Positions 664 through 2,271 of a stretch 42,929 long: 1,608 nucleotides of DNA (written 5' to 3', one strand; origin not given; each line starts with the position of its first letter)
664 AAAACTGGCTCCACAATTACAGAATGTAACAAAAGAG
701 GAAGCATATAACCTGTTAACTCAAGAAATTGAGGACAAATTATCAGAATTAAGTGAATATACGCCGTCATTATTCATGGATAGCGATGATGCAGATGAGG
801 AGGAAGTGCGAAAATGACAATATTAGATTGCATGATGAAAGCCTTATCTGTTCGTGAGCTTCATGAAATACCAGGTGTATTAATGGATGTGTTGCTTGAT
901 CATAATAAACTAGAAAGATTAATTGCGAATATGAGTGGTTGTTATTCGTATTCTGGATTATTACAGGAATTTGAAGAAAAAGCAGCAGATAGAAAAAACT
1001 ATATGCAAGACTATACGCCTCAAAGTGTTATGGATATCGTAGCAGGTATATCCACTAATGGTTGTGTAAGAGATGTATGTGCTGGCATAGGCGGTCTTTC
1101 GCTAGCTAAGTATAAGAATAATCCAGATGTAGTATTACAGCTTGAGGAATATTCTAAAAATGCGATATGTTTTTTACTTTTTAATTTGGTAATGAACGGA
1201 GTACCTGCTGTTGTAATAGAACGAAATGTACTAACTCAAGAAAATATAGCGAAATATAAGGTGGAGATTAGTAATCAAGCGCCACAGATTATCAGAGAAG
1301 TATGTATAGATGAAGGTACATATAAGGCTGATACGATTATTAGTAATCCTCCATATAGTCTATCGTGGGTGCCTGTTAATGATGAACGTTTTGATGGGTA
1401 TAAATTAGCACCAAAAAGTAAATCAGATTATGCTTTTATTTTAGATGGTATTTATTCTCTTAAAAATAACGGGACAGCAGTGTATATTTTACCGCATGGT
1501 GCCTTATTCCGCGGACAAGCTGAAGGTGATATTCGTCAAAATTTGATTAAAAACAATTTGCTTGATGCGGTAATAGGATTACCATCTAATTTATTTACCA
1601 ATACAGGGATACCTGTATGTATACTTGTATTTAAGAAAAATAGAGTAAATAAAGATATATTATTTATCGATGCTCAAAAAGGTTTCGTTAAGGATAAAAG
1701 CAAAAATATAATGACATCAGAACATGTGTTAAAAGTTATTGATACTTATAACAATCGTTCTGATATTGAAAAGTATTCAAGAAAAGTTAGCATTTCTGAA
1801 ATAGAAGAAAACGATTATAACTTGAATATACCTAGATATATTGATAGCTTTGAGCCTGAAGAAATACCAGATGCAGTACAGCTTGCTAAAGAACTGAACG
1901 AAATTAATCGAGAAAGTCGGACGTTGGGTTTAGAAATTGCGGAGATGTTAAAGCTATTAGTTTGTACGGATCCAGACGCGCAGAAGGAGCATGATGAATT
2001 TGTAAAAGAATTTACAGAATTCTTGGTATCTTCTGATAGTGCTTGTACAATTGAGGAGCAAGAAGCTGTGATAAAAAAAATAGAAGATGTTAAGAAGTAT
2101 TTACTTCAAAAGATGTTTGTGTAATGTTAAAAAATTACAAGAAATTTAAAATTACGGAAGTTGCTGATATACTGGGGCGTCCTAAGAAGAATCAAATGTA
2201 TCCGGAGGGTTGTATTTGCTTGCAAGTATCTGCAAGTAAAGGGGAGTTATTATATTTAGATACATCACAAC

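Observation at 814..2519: Orphan type I-like methylation module (HsdM-like MTase plus half-size HsdS-like TRD protein) inserted between the terminase small and large subunit genes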

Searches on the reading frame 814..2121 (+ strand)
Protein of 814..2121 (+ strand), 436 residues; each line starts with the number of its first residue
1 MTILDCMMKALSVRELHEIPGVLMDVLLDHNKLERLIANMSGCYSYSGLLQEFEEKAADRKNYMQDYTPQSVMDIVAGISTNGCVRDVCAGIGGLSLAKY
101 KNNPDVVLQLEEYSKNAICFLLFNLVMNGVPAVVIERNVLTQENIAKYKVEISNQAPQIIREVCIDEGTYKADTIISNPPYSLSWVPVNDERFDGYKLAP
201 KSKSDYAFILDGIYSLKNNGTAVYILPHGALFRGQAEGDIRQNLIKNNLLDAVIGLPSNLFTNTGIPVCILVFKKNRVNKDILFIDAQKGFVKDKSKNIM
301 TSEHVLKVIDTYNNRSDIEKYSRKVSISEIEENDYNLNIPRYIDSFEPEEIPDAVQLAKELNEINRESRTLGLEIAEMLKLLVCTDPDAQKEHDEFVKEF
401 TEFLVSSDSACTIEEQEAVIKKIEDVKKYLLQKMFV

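Call 3: search_protein_families(library=pfam, proteins=[window:814-2121:+], max_evalue=1)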
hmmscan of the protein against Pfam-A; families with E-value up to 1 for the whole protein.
window:814-2121:+ (436 aa): 3 families
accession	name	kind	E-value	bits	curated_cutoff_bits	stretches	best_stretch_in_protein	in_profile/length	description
PF02384.22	N6_Mtase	-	1e-64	219.3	20.4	1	46-349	10-309/311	N-6 DNA Methylase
PF07669.17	Eco57I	-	1.2e-06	29.1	25.3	1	156-256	69-165/171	Eco57I restriction-modification methylase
PF05175.20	MTS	-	5.9e-06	26.5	23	1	82-154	32-105/170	Methyltransferase small domain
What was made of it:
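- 814..2124 (+): M subunit (436 aa), an HsdM-type gamma-class N6-adenine DNA methyltransferase lacking the HsdM N-terminal domain. Motifs: X (YTP, nt 1012-1020), I (CAGIGG, nt 1078-1095) and IV (NPPY, nt 1345-1356). Pfam N6_Mtase 1e-64 (call 3).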

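Call 4: search_protein_families(library=phrogs, proteins=[window:814-2121:+], max_evalue=0.1)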
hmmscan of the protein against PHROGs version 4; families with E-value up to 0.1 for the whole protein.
window:814-2121:+ (436 aa): 8 families
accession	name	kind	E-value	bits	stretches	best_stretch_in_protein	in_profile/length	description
phrog_6380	-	other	3.1e-106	356.6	1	48-429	5-375/382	DNA methyltransferase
phrog_2713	-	unknown function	8.1e-63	214.2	1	46-380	176-512/520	-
phrog_1071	-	other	7.5e-22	78.8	1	5-151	6-167/223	DNA methyltransferase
phrog_34860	-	unknown function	8.7e-11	41.5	1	230-320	407-508/830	-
phrog_9133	-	unknown function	6.1e-10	38.6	1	66-279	737-908/1259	-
phrog_19264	-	unknown function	5e-07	30.4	1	59-213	192-344/349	-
phrog_3820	-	other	4.5e-05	23.7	1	50-154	34-135/255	DNA methyltransferase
phrog_3689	-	other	0.0021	18.2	1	164-311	60-199/348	DNA methyltransferase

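Call 5: search_protein_families(library=ncbifam, proteins=[window:814-2121:+], max_evalue=1)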
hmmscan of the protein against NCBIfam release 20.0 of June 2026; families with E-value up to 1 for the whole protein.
window:814-2121:+ (436 aa): 4 families
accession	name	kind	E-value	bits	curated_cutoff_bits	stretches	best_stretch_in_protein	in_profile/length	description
TIGR00497.1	hsdM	equivalog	4.3e-52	177.5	242.75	1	65-366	201-509/515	type I restriction-modification system subunit M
TIGR03534.1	RF_mod_PrmC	equivalog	0.0001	21.9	199.1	1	80-181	85-166/253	peptide chain release factor N(5)-glutamine methyltransferase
TIGR00536.1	hemK_fam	subfamily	0.035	13.2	115.5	1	140-181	153-192/286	HemK family protein methyltransferase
NF007023.0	PRK09489.1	equivalog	0.037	13.2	295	1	81-154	196-268/342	16S rRNA (guanine(1207)-N(2))-methyltransferase RsmC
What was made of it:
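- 814..2124 (+): TIGR00497 hsdM scores 177.5 bits, below the 242.75 cut-off, and only profile positions 201-509 are matched (call 5).
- On HsdM equivalog (TIGR00497): Only profile positions 201-509 are matched (call 5).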

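Call 18: find_homologous_proteins(query=window:814-2121:+, max_evalue=0.00001)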
Query window:814-2121:+ (436 aa): 7673 proteins with E <= 0.00001 among 8000 candidates; the best 120 are listed.
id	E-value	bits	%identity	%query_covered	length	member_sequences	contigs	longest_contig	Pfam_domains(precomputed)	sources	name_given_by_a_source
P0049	2.1e-285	964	99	100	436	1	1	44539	PF05175.21,PF02384.23,PF07669.18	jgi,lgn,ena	-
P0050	2.4e-285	964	99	100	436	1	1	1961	PF05175.21,PF02384.23,PF07669.18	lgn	-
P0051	3.6e-285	963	99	100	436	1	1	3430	PF05175.21,PF02384.23,PF07669.18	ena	-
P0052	4.1e-285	963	99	100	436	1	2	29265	PF05175.21,PF02384.23,PF07669.18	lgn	-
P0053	4.8e-285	963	99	100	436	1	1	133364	PF05175.21,PF02384.23,PF07669.18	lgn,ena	-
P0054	4.8e-285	963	99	100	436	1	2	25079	PF05175.21,PF02384.23,PF07669.18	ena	-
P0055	4.8e-285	963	99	100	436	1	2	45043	PF05175.21,PF02384.23,PF07669.18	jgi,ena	jgi:N-6 DNA methylase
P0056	5.0e-285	963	99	100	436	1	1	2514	PF05175.21,PF02384.23,PF07669.18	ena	-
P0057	5.0e-285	963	99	100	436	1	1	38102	PF05175.21,PF02384.23,PF07669.18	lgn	-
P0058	9.3e-285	962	99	100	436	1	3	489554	PF02384.23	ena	-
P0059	9.8e-285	962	99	100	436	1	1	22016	PF02384.23,PF07669.18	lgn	-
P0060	1.4e-284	961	99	100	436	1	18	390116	PF05175.21,PF02384.23,PF07669.18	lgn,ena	-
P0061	2.0e-284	961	99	100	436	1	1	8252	PF05175.21,PF02384.23,PF07669.18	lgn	-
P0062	2.6e-284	960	99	100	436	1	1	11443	PF05175.21,PF02384.23,PF07669.18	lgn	-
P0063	2.8e-284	960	99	100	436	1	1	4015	PF05175.21,PF02384.23,PF07669.18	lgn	-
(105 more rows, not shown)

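Call 19: search_solved_structures(query=window:814-2121:+, max_evalue=0.001, show_alignments=2)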
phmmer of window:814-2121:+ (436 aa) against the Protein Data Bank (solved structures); distinct sequences matched with E-value up to 0.001: 10.
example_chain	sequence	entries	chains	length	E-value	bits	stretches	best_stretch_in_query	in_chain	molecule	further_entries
3lkd_A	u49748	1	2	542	3.5e-67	230.2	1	159-401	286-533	Type I restriction-modification system methyltransferase subunit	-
7bst_D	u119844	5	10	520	1.1e-38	136.3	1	62-363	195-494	Type I restriction enzyme EcoR124II M protein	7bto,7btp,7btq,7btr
7vru_A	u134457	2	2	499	1.6e-36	129.2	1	19-354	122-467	Site-specific DNA-methyltransferase (adenine-specific)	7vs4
7vru_B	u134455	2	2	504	3.7e-23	85.2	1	46-360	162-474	Site-specific DNA-methyltransferase (adenine-specific)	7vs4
3khk_A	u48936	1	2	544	1.1e-16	63.8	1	170-345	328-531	Type I restriction-modification system methylation subunit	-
2okc_A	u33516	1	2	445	2.1e-13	53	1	54-318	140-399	Type I restriction enzyme StySJI M protein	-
5ybb_A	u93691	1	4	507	1.5e-05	27.2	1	170-380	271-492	Type I restriction-modification system methyltransferase subunit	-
2y7c_B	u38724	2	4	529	3.8e-05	25.8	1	168-278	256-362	TYPE I RESTRICTION ENZYME ECOKI M PROTEIN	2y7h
2ar0_A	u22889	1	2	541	3.9e-05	25.8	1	168-278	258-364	Type I restriction enzyme EcoKI M protein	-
3ufb_A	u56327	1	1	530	8.2e-05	24.7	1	46-331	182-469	Type I restriction-modification system methyltransferase subunit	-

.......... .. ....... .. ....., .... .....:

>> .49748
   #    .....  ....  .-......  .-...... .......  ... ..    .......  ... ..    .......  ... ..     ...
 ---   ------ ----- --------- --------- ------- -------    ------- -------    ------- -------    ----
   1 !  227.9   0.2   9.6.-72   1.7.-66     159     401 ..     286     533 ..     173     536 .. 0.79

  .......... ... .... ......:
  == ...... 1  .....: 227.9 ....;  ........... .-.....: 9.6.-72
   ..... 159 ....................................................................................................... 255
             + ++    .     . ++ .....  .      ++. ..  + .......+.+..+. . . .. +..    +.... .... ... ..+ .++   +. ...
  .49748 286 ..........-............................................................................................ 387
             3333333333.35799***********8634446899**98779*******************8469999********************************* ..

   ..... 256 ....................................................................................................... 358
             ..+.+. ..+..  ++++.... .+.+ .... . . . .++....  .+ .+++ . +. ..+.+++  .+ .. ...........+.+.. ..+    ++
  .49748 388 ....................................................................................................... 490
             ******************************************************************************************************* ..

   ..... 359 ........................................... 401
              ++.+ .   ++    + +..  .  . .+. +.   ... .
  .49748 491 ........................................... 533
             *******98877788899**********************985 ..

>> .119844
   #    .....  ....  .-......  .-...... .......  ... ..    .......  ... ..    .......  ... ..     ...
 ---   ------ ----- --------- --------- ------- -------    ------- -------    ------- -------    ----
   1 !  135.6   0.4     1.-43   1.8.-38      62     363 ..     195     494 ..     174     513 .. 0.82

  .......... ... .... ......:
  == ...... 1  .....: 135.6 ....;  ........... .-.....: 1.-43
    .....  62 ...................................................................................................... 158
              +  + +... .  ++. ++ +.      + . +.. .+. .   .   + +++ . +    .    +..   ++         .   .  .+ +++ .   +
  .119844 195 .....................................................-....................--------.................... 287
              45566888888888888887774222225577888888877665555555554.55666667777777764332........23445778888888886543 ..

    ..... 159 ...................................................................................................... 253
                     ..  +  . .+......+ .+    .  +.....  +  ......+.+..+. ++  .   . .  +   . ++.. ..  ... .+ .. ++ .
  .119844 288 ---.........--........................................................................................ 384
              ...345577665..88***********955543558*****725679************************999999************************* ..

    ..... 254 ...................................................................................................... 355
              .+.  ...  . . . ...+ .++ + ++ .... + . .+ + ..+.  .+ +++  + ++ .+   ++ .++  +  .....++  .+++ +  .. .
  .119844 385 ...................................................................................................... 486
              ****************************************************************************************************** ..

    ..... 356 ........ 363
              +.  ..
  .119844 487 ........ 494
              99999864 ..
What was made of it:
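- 814..2124 (+): PDB 3lkd 3.5e-67 and EcoR124 HsdM 1.1e-38 (call 19).
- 1873..2031 (+): HsdM-type C-terminal helical hairpin of M (aa 354-406). In type I enzymes this region packs on the S coiled coil. Aligns to residues up to 533 of 542 in 3lkd (call 19).
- On HsdM equivalog (TIGR00497): The 3lkd alignment envelope starts at chain residue 173 (call 19).
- Closest known: Half-S homodimers of Type IC systems. Same: Among the solved structures M matches is the EcoR124 (Type IC) HsdM (1.1e-38, call 19); the best match, 3lkd, was not assigned to a family here.
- M is closest to Type IC-like HsdM proteins (3lkd, EcoR124I; call 19). M lacks the whole HsdM N-terminal domain (calls 5, 19).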

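Call 56: search_protein_families(library=padloc, proteins=[window:814-2121:+], max_evalue=0.1)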
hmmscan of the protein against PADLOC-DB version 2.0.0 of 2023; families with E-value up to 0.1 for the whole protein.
window:814-2121:+ (436 aa): 27 families (the best 25 are shown)
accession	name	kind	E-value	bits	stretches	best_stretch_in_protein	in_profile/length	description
PDLC03022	MTase_I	-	1.5e-77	259.8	1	67-353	189-484/857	Type I methyltransferase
PDLC03027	MTase_I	-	8.6e-60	201.1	1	65-353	159-447/810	Type I methyltransferase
PDLC03032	MTase_I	-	2.9e-47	159.3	1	172-353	260-449/1001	Type I methyltransferase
PDLC03031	MTase_I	-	6.2e-47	158.3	1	45-428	168-565/834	Type I methyltransferase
PDLC03020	MTase_I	-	1.1e-31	108.3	1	95-262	229-392/410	Type I methyltransferase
PDLC03021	MTase_I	-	6e-31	105.8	1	169-380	270-490/491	Type I methyltransferase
PDLC03033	MTase_I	-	1e-26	92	1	62-382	200-538/541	Type I methyltransferase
PDLC03019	MTase_I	-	8.5e-24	81.9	1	170-350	265-465/932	Type I methyltransferase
PDLC03039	MTase_I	-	2.7e-23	80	1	171-371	269-479/708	Type I methyltransferase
PDLC03028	MTase_I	-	5.3e-23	79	1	192-379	1033-1226/1236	Type I methyltransferase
PDLC03038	MTase_I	-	1.2e-20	71.1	1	171-349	271-457/896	Type I methyltransferase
PDLC03240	MTase_II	-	1.3e-20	71.7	1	169-350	272-473/511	Type II methyltransferase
PDLC04134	mad2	-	3.6e-20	70.3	1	46-314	254-486/492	mads_2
PDLC03026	MTase_I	-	5.2e-17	60.1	1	45-344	126-440/487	Type I methyltransferase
PDLC03029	MTase_I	-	4.7e-14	49.8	1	171-423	281-560/661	Type I methyltransferase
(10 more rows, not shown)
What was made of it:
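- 814..2124 (+): PADLOC MTase_I 1.5e-77 (call 56).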

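Call 69: predict_structure(alignment_id=A5)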
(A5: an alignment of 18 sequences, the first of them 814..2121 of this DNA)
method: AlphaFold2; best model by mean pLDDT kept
length: 436 residues; sequences in the alignment: 18
mean_pLDDT: 86.5   pTM: 0.77
mean pLDDT of the five models: 86.5, 86.1, 84.6, 84.3, 84.2
residues with pLDDT >= 90: 232; 70-90: 156; 50-70: 45; < 50: 3
segments of 3 or more residues with pLDDT < 50: 434-436
pLDDT, mean of each block of 10 residues (from residue 1): 87 89 94 92 79 69 69 95 94 93 94 91 93 94 93 86 76 94 87 90 91 94 93 85 95 94 81 94 96 89 97 96 96 92 77 76 80 83 82 85 71 65 70 54
secondary structure, 60 per line:
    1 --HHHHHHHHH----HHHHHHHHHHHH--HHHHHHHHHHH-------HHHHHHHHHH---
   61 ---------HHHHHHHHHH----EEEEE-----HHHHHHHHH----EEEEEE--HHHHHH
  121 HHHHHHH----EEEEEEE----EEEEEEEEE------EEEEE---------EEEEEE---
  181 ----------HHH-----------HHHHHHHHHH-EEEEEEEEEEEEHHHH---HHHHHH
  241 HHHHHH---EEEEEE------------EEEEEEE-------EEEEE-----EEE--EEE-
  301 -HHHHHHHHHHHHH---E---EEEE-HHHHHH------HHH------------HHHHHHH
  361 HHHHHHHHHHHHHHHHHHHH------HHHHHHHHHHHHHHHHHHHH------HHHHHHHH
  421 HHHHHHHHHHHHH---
elements in order: H3-11 H16-27 H30-40 H48-57 H70-79 E84-88 H94-102 E107-112 H115-127 E132-138 E143-151 E158-162 E172-177 H205-214 E216-227 H228-231 H235-246 E250-255 E268-274 E282-286 E292-294 E297-299 H302-314 E322-325 H327-332 H354-380 H387-406 H413-433
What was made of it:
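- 1873..2031 (+): AF2 helices H354-380 and H387-406 (call 69).
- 2044..2121 (+): Extra C-terminal helix of M (aa 411-436, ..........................). It is the C-terminal half of the S-subunit dimerisation helix, relocated onto M. AF2 helix 413-433 (call 69).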

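Call 72: fold_search(model_id=the predicted structure, library=pdb)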
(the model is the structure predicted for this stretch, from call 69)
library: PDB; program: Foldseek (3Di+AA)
matches with E <= 10: 1910; with E <= 0.001: 457
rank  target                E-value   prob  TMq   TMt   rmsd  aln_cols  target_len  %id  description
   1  3lkd_A                9.2e-26  1.00  0.56  0.52  10.9       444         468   29  Crystal Structure of the type I restriction-modification system methyltransferase subunit from Streptococcus thermophi (released 2010-02-09)
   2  3lkd_B                1.5e-25  1.00  0.58  0.54   7.3       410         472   31  Crystal Structure of the type I restriction-modification system methyltransferase subunit from Streptococcus thermophi (released 2010-02-09)
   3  7vs4_A                2.7e-25  1.00  0.61  0.54   8.0       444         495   25  Crystal structure of PacII_M1M2S-DNA(m6A)-SAH complex (released 2022-11-30)
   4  7vru_A                1.7e-24  1.00  0.57  0.50   6.6       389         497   26  Crystal structure of PacII_M1M2S-DNA-SAH complex (released 2022-11-30)
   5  7vs4_B                1.8e-20  1.00  0.61  0.54   7.6       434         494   23  Crystal structure of PacII_M1M2S-DNA(m6A)-SAH complex (released 2022-11-30)
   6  7vru_B                2.8e-20  1.00  0.60  0.54   7.5       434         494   23  Crystal structure of PacII_M1M2S-DNA-SAH complex (released 2022-11-30)
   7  3khk_A                1.4e-18  1.00  0.56  0.50   6.1       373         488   21  Crystal structure of type-I restriction-modification system methylation subunit (MM_0429) from Methanosarchina mazei. (released 2010-01-19)
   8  3khk_B                2.7e-18  1.00  0.56  0.51   7.2       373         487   20  Crystal structure of type-I restriction-modification system methylation subunit (MM_0429) from Methanosarchina mazei. (released 2010-01-19)
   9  2okc_A                2.9e-17  1.00  0.55  0.56   5.6       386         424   19  Crystal structure of Type I restriction enzyme StySJI M protein (NP_813429.1) from Bacteroides thetaiotaomicron VPI-54 (released 2007-01-30)
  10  7btq_A                1.6e-16  1.00  0.54  0.50   8.0       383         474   28  EcoR124I-DNA in the Restriction-Alleviation State (released 2020-05-27)
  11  7bto_A                1.8e-16  1.00  0.54  0.50   8.0       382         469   26  EcoR124I-ArdA in the Translocation State (released 2020-05-27)
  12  7eew_A                2.1e-16  1.00  0.51  0.37  11.3       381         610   18  Crystal structure of the intact MTase from Vibrio vulnificus YJ016 in complex with the DNA-mimicking Ocr protein and t (released 2022-03-23)
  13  2okc_B                3.1e-16  1.00  0.54  0.55   5.8       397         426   18  Crystal structure of Type I restriction enzyme StySJI M protein (NP_813429.1) from Bacteroides thetaiotaomicron VPI-54 (released 2007-01-30)
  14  5ybb_A                5.1e-16  1.00  0.52  0.47  13.5       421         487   17  Structural basis underlying complex assembly andconformational transition of the type I R-M system (released 2017-11-29)
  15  7bst_D                5.7e-16  1.00  0.52  0.48   8.2       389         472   25  EcoR124I-Ocr in the Intermediate State (released 2020-05-27)
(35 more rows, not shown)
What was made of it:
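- Calls 3, 5, 19, 56, 69, 72.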
